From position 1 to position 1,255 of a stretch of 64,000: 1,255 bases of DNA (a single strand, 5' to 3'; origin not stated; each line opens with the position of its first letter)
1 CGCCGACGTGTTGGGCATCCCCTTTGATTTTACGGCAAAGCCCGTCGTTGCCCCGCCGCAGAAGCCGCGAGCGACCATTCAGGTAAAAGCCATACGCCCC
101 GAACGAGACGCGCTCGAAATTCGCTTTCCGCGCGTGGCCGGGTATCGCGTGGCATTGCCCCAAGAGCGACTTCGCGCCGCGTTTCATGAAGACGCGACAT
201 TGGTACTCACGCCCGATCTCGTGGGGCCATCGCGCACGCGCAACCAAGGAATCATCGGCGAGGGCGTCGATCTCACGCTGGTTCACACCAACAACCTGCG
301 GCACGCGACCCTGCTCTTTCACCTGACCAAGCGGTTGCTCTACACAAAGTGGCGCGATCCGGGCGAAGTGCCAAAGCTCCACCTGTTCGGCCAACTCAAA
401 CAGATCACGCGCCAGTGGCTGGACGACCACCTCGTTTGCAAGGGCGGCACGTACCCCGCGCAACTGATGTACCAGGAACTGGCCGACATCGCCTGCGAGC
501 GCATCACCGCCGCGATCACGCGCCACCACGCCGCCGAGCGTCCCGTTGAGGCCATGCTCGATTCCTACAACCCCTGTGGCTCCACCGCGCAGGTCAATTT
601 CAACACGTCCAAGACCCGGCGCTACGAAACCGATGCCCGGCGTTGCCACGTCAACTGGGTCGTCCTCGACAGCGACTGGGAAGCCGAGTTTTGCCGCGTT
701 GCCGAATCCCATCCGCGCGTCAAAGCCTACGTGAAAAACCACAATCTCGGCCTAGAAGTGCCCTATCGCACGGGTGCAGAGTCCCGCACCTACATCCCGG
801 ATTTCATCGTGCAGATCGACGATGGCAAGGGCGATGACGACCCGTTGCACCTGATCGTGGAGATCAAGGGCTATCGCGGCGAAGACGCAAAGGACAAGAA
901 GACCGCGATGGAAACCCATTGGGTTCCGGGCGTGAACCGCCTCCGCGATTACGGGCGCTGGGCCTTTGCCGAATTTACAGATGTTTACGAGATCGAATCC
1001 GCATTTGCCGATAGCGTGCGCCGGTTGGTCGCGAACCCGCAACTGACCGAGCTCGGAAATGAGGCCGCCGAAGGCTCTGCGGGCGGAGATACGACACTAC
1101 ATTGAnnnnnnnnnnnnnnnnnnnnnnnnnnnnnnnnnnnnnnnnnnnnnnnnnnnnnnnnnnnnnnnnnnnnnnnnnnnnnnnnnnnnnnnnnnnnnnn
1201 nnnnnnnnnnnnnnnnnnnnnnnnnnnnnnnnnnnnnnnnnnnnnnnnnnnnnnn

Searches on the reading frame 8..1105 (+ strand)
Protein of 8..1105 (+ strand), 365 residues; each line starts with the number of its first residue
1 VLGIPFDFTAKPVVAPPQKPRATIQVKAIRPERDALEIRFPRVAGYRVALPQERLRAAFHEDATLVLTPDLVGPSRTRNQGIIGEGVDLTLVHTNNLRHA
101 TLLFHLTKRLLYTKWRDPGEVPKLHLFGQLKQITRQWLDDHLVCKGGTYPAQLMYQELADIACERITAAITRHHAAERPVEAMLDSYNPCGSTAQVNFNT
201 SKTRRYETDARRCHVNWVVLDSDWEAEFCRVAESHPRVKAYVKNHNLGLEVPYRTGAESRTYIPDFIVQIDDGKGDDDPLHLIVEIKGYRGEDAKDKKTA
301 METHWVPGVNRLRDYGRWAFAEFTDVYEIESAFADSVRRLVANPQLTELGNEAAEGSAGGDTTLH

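Call 6: search_protein_families(library=pfam, proteins=[window:8-1105:+], max_evalue=0.01)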
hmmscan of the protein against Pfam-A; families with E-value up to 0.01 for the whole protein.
window:8-1105:+ (365 aa): 2 families
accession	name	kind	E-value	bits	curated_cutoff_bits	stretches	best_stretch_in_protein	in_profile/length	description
PF19778.5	RE_endonuc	-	1.1e-05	25.6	23.4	1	217-296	7-80/108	Endonuclease domain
PF08722.17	Tn7_TnsA-like_N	-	0.0033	18.4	26.5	0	242-287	8-49/85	TnsA-like endonuclease N terminal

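Call 7: search_protein_families(library=padloc, proteins=[window:8-1105:+], max_evalue=0.01)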
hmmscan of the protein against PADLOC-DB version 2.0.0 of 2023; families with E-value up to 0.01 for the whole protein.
window:8-1105:+ (365 aa): 1 family
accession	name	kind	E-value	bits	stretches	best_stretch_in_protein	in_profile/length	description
PDLC03647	REase_III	-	0.0071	12.5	1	203-288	858-936/989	Type III restriction enzyme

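Call 8: search_protein_families(library=ncbifam, proteins=[window:8-1105:+], max_evalue=0.01)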
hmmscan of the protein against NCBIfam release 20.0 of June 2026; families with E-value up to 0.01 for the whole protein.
window:8-1105:+ (365 aa): 1 family
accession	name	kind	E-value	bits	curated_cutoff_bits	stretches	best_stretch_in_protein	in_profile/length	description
NF046055.1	restr_BPTD_3080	equivalog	5.1e-110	368.9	800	1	2-335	637-968/970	BPTD_3080 family restriction endonuclease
